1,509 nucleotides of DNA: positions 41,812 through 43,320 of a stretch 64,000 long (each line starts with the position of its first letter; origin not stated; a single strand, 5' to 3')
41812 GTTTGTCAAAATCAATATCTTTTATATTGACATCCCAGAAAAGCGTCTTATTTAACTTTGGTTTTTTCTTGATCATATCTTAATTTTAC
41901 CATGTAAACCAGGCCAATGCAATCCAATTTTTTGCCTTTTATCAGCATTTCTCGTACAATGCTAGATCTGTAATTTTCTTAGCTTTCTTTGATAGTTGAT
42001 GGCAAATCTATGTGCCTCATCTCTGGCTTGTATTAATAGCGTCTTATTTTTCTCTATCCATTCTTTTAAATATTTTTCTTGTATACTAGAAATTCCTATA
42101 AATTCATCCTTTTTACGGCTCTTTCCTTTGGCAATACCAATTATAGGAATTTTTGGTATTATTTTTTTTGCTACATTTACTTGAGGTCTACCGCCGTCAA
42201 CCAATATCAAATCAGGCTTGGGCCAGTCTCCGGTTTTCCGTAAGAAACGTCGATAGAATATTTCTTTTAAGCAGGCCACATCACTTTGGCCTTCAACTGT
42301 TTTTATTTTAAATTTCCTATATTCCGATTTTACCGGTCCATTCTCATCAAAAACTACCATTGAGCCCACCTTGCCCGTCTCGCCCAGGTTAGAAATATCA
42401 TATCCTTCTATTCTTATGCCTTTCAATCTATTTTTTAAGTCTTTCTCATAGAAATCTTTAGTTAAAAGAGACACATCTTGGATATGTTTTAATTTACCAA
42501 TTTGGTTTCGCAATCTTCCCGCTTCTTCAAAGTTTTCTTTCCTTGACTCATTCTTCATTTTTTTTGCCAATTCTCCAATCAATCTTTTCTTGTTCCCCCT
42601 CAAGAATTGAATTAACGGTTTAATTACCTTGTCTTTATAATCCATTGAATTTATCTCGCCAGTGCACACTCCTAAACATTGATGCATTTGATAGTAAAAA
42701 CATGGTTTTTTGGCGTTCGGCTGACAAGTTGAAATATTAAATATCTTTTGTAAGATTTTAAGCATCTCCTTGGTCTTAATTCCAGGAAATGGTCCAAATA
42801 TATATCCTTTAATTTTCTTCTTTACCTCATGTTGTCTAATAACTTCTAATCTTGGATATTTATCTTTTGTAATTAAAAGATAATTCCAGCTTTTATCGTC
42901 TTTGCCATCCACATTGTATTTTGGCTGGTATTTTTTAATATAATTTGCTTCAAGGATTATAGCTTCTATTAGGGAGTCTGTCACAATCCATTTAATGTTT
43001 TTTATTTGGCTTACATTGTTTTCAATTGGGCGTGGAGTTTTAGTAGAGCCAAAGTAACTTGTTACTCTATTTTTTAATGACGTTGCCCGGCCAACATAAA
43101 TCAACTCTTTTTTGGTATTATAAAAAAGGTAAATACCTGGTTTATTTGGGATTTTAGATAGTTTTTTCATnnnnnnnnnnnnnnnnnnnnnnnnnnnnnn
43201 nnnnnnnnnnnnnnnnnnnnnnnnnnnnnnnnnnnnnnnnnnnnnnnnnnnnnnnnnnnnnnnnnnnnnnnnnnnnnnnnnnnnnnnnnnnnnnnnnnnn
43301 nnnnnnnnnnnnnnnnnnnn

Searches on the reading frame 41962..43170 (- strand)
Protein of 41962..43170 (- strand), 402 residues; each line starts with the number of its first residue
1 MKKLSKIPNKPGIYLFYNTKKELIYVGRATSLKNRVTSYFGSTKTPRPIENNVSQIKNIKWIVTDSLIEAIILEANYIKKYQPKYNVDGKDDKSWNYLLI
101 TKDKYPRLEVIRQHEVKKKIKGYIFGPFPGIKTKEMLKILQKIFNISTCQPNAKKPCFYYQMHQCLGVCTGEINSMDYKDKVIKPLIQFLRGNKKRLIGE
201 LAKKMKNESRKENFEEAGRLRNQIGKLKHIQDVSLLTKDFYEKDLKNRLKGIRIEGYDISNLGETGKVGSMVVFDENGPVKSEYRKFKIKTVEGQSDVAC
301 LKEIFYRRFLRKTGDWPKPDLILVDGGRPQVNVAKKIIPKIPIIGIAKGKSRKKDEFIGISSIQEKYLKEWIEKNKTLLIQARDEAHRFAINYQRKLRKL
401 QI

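Call 19: search_protein_families(library=pfam, proteins=[window:41962-43170:-], max_evalue=0.00001)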
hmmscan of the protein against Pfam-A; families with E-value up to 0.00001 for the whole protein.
window:41962-43170:- (402 aa): 3 families
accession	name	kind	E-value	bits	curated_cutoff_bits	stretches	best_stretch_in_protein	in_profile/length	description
PF08459.17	UvrC_RNaseH_dom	-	6e-38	130.6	22.3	1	252-391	11-159/159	UvrC RNAse H endonuclease domain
PF01541.30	GIY-YIG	-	1.2e-09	38.8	22.6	1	11-86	2-78/78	GIY-YIG catalytic domain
PF02151.25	UVR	-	6.2e-08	32.6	21.5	1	195-229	1-35/36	UvrB/uvrC motif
